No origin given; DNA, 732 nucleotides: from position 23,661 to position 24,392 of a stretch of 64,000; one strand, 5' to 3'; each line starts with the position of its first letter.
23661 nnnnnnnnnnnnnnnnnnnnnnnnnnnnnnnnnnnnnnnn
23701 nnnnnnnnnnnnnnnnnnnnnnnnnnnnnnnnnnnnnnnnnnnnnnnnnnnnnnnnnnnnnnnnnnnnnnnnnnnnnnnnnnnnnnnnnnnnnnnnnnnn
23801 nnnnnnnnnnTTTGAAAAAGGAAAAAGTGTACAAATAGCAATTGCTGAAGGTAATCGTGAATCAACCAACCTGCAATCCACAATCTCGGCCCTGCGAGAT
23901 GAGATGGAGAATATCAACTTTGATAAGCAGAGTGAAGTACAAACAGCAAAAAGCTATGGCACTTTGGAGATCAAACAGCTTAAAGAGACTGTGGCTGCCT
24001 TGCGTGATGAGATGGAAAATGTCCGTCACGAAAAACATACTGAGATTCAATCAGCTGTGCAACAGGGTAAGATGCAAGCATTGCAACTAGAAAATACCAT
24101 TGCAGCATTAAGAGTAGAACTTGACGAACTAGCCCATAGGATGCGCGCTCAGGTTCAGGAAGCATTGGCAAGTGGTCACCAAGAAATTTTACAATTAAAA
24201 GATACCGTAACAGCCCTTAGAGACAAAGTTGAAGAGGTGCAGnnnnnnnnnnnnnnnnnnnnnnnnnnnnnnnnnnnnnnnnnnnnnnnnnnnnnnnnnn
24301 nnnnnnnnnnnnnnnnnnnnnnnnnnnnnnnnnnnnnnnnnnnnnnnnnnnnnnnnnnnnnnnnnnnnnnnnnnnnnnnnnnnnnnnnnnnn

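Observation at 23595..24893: Protein built from exact 36-residue tandem repeats, translationally coupled to the cyclase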

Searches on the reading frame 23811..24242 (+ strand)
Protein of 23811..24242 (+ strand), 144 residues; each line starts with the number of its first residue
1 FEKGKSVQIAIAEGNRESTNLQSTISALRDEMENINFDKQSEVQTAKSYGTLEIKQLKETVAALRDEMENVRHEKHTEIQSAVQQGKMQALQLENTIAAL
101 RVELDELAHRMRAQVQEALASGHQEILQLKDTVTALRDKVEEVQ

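Call 34: find_homologous_proteins(query=A2, max_evalue=0.00001)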
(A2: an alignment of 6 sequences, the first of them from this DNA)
Query A2 (6 sequences) (144 aa, profile of the alignment): 108 proteins with E <= 0.00001 among 8000 candidates.
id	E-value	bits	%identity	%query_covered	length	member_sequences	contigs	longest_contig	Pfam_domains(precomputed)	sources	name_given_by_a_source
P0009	2.6e-39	152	39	78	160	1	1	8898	-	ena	-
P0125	1.3e-35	140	31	97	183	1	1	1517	-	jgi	-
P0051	4.3e-35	139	33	87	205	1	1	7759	-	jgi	-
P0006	1.1e-34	137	53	58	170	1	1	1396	PF08614.17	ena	-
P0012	1.0e-33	134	37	90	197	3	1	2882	-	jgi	jgi:SMC interacting uncharacterized protein involved in chromosome segregation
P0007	6.3e-33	132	34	97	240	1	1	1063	PF20570.4,PF27935.1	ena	-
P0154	7.6e-32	128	37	90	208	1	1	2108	-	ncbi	-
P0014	9.2e-32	128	39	93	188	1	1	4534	-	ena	-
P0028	4.1e-30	123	41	74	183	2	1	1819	PF27935.1,PF25450.2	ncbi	-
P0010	7.1e-30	122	38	90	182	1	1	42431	-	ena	-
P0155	5.9e-29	119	41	74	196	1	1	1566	PF27935.1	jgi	jgi:polyhydroxyalkanoate synthesis regulator phasin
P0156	1.7e-28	117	41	64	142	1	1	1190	PF27241.1,PF08614.17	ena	-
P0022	4.2e-28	116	40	87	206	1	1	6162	-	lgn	-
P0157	5.8e-28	116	34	87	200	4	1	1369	-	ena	-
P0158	9.0e-27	112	36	87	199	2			PF25450.2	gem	-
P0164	6.0e-24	103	36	90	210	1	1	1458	PF07902.17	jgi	jgi:hypothetical protein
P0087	9.9e-24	102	31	89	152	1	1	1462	PF19631.5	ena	-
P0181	8.4e-20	89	39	63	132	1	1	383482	PF27935.1,PF10174.15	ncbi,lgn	-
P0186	6.6e-19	86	40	62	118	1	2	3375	PF28422.1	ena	-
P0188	2.6e-18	84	42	65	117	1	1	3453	PF28422.1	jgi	jgi:hypothetical protein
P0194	9.8e-17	79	42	49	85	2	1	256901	-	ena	-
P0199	1.0e-15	76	32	70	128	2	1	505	PF27974.1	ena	-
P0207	6.0e-14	70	41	47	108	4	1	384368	-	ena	-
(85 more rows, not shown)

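Call 36: find_encoding_contigs(protein=P0181, flank=5000, max_places=2)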
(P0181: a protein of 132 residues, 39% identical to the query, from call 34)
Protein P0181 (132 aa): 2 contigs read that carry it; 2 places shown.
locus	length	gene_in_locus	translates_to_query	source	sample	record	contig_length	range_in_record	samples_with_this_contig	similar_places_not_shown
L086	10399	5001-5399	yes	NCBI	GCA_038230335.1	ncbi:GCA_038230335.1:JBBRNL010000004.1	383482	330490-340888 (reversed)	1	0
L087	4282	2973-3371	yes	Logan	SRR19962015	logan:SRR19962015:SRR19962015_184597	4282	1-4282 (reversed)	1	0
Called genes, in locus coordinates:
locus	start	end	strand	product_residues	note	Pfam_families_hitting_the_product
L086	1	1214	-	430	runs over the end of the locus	PF07690:MFS_1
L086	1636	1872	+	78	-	-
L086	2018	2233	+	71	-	-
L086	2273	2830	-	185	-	PF00856:SET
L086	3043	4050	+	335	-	PF04773:FecR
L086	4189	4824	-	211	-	-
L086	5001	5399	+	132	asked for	PF10174:Cast (weak), PF27935:CCDC61_coil (faint)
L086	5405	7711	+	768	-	PF01590:GAF, PF13185:GAF_2, PF13492:GAF_3, PF08448:PAS_4 (faint), PF01590:GAF, PF13185:GAF_2, PF00989:PAS (weak), PF00211:Guanylate_cyc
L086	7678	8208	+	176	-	PF02311:AraC_binding, PF07883:Cupin_2, PF16867:DMSP_lyase (faint)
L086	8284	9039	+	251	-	PF20240:DUF6597, PF12833:HTH_18, PF00165:HTH_AraC (weak)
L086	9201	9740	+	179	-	-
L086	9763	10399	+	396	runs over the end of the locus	PF01757:Acyl_transf_3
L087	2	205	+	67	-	?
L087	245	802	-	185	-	PF00856:SET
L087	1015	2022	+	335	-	PF04773:FecR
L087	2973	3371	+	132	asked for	PF10174:Cast (weak), PF27935:CCDC61_coil (faint)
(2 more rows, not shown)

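Call 37: find_encoding_contigs(protein=P0194, flank=5000, max_places=2)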
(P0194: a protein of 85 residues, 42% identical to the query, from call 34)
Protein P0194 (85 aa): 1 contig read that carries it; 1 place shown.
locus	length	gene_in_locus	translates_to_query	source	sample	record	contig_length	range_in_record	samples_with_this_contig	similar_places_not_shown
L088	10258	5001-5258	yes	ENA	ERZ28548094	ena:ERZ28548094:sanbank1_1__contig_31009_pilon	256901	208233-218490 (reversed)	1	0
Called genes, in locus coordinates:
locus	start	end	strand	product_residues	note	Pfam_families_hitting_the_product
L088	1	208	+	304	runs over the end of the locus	PF01068:DNA_ligase_A_M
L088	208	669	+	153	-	PF04679:DNA_ligase_A_C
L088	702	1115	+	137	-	PF00717:Peptidase_S24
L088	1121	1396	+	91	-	PF00817:IMS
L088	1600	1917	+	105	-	-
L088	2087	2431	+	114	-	PF13438:DUF4113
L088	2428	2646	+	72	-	-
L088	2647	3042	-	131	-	-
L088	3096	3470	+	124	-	-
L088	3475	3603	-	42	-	-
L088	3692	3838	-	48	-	-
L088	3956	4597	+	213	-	PF02643:DUF192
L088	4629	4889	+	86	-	-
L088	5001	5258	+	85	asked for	-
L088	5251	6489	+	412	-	PF01590:GAF, PF13185:GAF_2, PF13492:GAF_3, PF09884:DUF2111 (faint), PF01590:GAF, PF13185:GAF_2, PF13492:GAF_3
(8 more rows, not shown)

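Call 38: find_encoding_contigs(protein=P0207, flank=5000, max_places=2)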
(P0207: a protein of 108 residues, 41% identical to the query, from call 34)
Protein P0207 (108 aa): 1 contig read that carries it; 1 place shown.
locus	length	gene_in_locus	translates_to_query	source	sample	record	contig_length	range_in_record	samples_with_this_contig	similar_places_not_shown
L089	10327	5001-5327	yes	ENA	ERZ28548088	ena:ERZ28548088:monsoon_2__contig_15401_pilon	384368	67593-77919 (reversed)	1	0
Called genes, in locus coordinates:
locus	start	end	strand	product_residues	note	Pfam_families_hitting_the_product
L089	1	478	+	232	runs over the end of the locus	PF01068:DNA_ligase_A_M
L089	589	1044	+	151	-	PF04679:DNA_ligase_A_C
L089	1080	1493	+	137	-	PF00717:Peptidase_S24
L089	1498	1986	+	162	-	PF00817:IMS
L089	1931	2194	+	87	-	-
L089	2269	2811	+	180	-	PF11799:IMS_C, PF13438:DUF4113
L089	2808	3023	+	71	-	-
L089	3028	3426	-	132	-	-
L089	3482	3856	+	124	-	-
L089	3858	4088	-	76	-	-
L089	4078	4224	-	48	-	-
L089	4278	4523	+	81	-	-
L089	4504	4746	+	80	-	PF02643:DUF192 (weak)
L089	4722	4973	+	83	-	PF02643:DUF192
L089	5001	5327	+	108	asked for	-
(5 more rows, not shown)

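Call 59: search_solved_structures(query=A2, max_evalue=1, show_alignments=2)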
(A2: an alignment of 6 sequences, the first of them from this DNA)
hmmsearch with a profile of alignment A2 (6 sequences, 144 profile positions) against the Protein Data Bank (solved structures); distinct sequences matched with E-value up to 1: 19.
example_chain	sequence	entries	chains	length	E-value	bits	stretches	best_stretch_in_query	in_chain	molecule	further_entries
2a3d_A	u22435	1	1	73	0.017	18.3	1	38-73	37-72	PROTEIN (DE NOVO THREE-HELIX BUNDLE)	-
4zry_B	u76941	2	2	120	0.02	18.1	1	81-139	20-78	Keratin, type II cytoskeletal 1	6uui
6ds9_A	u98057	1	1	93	0.079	16.2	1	40-75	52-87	de novo designed three helix bundle GRa3D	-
2mtq_A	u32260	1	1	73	0.089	16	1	39-73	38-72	Designed Peptide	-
5fv8_A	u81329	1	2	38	0.092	15.9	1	50-75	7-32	FOSW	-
7qca_LR0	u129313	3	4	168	0.14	15.3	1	16-88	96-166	60S ribosomal protein L19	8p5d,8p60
6rgo_C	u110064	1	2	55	0.16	15.2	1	12-59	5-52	Autophagy protein 16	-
8qox_B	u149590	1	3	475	0.24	14.6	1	7-99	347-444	Conserved membrane protein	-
8ceg_A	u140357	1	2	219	0.35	14.1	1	28-127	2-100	CBY1-interacting BAR domain-containing protein 1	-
3tnu_A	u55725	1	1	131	0.38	13.9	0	29-119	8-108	Keratin, type I cytoskeletal 14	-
6h9m_A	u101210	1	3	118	0.38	13.9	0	76-131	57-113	Coiled-coil domain-containing protein 90B, mitochondrial,General control protein GCN4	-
4dzn_A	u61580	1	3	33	0.4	13.9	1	53-74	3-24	COILED-COIL PEPTIDE CC-PIL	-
6z0m_B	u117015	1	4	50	0.4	13.9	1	62-107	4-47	Cys-Ncap strand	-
6jfv_A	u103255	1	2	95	0.41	13.8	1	51-119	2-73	Keratin, type I cytoskeletal 14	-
1zke_A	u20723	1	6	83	0.63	13.2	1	37-100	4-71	Hypothetical protein HP1531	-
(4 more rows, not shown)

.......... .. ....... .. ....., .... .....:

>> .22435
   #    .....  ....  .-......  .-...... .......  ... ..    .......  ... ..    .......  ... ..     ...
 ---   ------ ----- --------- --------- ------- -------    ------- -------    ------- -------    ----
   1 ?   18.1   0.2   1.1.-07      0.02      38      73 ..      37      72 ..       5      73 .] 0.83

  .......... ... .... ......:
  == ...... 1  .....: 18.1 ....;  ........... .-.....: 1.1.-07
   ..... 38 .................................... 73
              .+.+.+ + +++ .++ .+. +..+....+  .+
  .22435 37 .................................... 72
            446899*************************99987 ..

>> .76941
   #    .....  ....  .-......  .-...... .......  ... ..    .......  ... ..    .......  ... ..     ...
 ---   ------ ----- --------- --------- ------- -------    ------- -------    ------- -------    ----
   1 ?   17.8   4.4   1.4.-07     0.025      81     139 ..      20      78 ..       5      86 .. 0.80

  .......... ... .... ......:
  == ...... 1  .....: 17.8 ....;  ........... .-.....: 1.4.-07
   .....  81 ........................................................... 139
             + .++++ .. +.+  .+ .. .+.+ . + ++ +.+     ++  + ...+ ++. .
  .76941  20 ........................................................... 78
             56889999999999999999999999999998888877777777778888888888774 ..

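Call 63: search_protein_families(library=pfam, proteins=[P0186, P0188, P0164, P0199], max_evalue=0.1)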
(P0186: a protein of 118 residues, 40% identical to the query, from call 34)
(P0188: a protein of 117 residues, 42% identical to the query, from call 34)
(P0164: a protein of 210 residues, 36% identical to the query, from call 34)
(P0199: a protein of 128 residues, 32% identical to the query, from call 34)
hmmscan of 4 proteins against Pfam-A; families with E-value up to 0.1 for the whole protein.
P0186 (118 aa): 35 families (the best 25 are shown)
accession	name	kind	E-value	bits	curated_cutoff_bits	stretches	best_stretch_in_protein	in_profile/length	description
PF10473.14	CENP-F_leu_zip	-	0.00018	22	34.5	2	52-104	18-69/140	Leucine-rich repeats of kinetochore protein Cenp-F/LEK1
PF01166.23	TSC22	-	0.00025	21.6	30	0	16-37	15-36/57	TSC-22/dip/bun family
PF20570.3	DUF6779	-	0.00039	21.5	28.1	0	38-71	58-91/108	Domain of unknown function (DUF6779)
PF10824.14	T7SS_ESX_EspC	-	0.00065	20.5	23.5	1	23-70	36-83/100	Excreted virulence factor EspC, type VII ESX diderm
PF04102.17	SlyX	-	0.0016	19.4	30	0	10-40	26-56/67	SlyX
PF06005.17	ZapB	-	0.0028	18.6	31.5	0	53-105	13-64/71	Cell division protein ZapB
PF18504.6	Csm1_N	-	0.003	18.3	26.3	0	47-76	37-66/70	Csm1 N-terminal domain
PF14197.11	Cep57_CLD_2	-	0.0035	17.8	27.1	0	29-72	24-66/67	Centrosome localisation domain of PPC89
PF11622.13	DUF3251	-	0.0069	16.8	23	0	12-37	2-27/161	Protein of unknown function (DUF3251)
PF25450.1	Rab11-FIP3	-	0.0075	17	31.9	0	10-49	63-102/125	Rab11-FIP3-like domain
PF05531.17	NPV_P10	-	0.0081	17.1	29.8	0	10-68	6-66/75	Nucleopolyhedrovirus P10 protein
PF19631.4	Trypco2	-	0.0081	16.8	24.2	0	55-76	2-23/78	Trypsin-co-occurring domain 2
PF00745.25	GlutR_dimer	-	0.0088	16.8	22.9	0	11-62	13-64/99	Glutamyl-tRNAGlu reductase, dimerisation domain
PF08663.15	HalX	-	0.0095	16.8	23.2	0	80-106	28-54/68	HalX domain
PF08700.17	VPS51_Exo84_N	-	0.011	16.3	24.2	0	9-36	52-79/87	Vps51/EXO84/COG1 N-terminal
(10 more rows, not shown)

P0188 (117 aa): 19 families
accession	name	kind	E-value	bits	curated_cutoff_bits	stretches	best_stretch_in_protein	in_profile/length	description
PF08614.16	ATG16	-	0.00031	21.4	33.7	1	7-71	76-139/200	Autophagy protein 16 (ATG16)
PF17060.10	MPS2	-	0.00095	18.7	28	1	20-98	187-267/395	Monopolar spindle protein 2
PF07464.16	ApoLp-III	-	0.0025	18.4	36.3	1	8-98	25-115/146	Apolipophorin-III precursor (apoLp-III)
PF04102.17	SlyX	-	0.0027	18.8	30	1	74-105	28-59/67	SlyX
PF10473.14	CENP-F_leu_zip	-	0.0031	18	34.5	1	9-63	21-74/140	Leucine-rich repeats of kinetochore protein Cenp-F/LEK1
PF07246.16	Phlebovirus_NSM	-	0.0034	17.2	27.2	1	6-87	176-253/264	Phlebovirus nonstructural protein NS-M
PF13339.11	AATF-Che1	-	0.0048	17.9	24.7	0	21-95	41-125/137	Apoptosis antagonizing transcription factor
PF12329.13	TMF_DNA_bd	-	0.0058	17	35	1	12-72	11-71/74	TATA element modulatory factor 1 DNA binding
PF25764.1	KIF21A_4th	-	0.0063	16.6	33.1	1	20-101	46-128/183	KIF21A-like domain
PF11559.13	ADIP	-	0.0093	16.5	34.3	1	27-94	52-118/151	Afadin- and alpha -actinin-Binding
PF20570.3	DUF6779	-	0.011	16.8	28.1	0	69-104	63-98/108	Domain of unknown function (DUF6779)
PF06273.16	eIF-4B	-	0.016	14.7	28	1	6-71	375-435/502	Plant specific eukaryotic initiation factor 4B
PF14932.11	HAUS-augmin3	-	0.032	14.2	29.4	1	17-104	49-135/260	HAUS augmin-like complex subunit 3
PF15619.11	Lebercilin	-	0.035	14.1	34.3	1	4-97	94-190/193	Ciliary protein causing Leber congenital amaurosis disease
PF02601.20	Exonuc_VII_L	-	0.043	13.7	35.9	1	16-101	144-229/315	Exonuclease VII, large subunit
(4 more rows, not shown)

P0164 (210 aa): 26 families (the best 25 are shown)
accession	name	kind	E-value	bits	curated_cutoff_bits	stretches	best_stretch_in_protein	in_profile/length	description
PF07902.16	Gp58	-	1.7e-05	23.8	34.5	2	43-108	219-285/594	gp58-like protein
PF16331.10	TolA_bind_tri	-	0.00014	22.3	30.1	0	146-165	29-48/76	TolA binding protein trimerisation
PF25450.1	Rab11-FIP3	-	0.00083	20.1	31.9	0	69-98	65-94/125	Rab11-FIP3-like domain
PF25764.1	KIF21A_4th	-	0.00095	19.3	33.1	1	36-116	68-150/183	KIF21A-like domain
PF20570.3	DUF6779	-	0.0018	19.3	28.1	0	62-91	62-90/108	Domain of unknown function (DUF6779)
PF07989.16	Cnn_1N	-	0.0023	18.5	28.5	0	40-91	18-69/74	Centrosomin N-terminal motif 1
PF12731.12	Mating_N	-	0.0026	18.3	21.4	0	145-195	44-94/95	Mating-type protein beta 1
PF09769.14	ApoO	-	0.0031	17.8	31.4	0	31-86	6-61/131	Apolipoprotein O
PF05377.16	FlaC_arch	-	0.0045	17.8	27.8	0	69-94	4-29/55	Flagella accessory protein C (FlaC)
PF08581.15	Tup_N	-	0.0053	17.5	28.7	0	64-82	56-74/77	Tup N-terminal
PF11559.13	ADIP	-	0.0068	16.9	34.3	1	38-126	33-119/151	Afadin- and alpha -actinin-Binding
PF04871.18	Uso1_p115_C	-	0.0083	16.8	28.4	0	39-98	18-72/121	Uso1 / p115 like vesicle tethering protein, C terminal region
PF10211.14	Ax_dynein_light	-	0.0088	16.5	26.4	0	48-125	111-186/187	Axonemal dynein light chain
PF07889.17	DUF1664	-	0.019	15.4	34.6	1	48-124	39-110/124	Protein of unknown function (DUF1664)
PF07558.16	Shugoshin_N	-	0.021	15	30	0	103-122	23-42/45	Shugoshin N-terminal coiled-coil region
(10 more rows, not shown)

P0199 (128 aa): 19 families
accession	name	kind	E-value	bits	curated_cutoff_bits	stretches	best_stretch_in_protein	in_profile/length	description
PF08312.17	cwf21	-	3.6e-05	24.1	23.2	0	27-51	13-36/44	cwf21 domain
PF08581.15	Tup_N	-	0.00018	22.2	28.7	1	29-84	15-69/77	Tup N-terminal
PF20667.3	Sec10_N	-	0.002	18.7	27.4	1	62-114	14-66/118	Exocyst complex component Sec10, N-terminal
PF23432.1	DUF7118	-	0.0022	17.6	27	1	42-116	98-174/357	Domain of unknown function (DUF7118)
PF22618.1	RskA_N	-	0.0032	18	27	1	40-69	16-46/48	Anti-sigma-K factor RskA, N-terminal domain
PF15821.10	DUF4709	-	0.0034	18.2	27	1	30-111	4-85/110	Domain of unknown function (DUF4709)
PF20570.3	DUF6779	-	0.0041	18.2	28.1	0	42-71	59-88/108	Domain of unknown function (DUF6779)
PF09787.14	Golgin_A5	-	0.0052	16.8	31.7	1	31-115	46-132/305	Golgin subfamily A member 5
PF06810.17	Phage_scaffold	-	0.008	16.6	35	1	30-112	2-85/170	Phage capsid assembly scaffolding protein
PF19380.4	DUF5955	-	0.0083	16.9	27.1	0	53-113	5-60/88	Family of unknown function (DUF5955)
PF03938.19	OmpH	-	0.014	16.1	32.4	1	36-112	1-80/141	Outer membrane protein (OmpH-like)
PF05667.16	CCDC22_CC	-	0.015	14.9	39.2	1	25-112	211-300/477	CCDC22 protein coiled-coil region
PF15294.11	Leu_zip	-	0.034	14.1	28.2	1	14-115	122-223/275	Leucine zipper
PF06273.16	eIF-4B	-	0.035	13.6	28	1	19-84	375-436/502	Plant specific eukaryotic initiation factor 4B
PF04102.17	SlyX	-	0.043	14.9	30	0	68-116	6-57/67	SlyX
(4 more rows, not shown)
